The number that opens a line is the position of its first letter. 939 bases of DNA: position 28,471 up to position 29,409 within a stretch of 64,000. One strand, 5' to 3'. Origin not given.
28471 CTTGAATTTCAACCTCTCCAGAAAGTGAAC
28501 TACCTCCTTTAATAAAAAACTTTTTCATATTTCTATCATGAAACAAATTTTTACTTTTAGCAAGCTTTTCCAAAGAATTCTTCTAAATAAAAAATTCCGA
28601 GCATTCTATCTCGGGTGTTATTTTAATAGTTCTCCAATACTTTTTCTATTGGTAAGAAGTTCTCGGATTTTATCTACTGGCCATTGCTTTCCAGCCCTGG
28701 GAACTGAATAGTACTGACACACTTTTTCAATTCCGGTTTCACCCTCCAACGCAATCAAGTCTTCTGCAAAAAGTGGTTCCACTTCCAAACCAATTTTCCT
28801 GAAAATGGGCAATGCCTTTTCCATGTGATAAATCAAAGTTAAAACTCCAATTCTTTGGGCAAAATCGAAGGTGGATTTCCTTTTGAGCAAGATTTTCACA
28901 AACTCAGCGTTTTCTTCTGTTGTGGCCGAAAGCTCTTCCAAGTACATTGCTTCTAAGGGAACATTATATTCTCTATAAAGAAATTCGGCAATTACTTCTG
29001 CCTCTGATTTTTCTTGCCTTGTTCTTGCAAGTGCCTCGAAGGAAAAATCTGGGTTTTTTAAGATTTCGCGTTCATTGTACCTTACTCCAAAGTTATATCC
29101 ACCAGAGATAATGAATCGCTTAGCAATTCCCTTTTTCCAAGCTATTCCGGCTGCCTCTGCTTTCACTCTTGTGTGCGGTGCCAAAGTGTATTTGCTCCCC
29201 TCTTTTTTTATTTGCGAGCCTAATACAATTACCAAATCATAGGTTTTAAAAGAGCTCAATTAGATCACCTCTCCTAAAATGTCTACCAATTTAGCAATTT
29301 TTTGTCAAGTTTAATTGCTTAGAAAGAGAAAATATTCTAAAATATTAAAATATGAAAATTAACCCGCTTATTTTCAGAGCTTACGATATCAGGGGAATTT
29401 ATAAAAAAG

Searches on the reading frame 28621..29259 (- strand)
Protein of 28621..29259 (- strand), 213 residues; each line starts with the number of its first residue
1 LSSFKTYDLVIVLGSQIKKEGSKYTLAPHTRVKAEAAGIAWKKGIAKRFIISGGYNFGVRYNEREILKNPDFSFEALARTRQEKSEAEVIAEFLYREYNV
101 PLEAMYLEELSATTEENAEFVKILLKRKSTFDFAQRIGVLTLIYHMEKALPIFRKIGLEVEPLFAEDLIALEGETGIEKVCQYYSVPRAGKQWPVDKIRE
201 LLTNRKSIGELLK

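Call 96: search_protein_families(library=pfam, proteins=[window:28621-29259:-], max_evalue=0.001)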
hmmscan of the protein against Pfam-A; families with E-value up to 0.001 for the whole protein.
window:28621-29259:- (213 aa): 1 family
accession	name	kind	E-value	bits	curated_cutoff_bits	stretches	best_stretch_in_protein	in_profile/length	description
PF02698.23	DUF218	-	1.3e-15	57.9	27.6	1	8-160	1-105/133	DUF218 domain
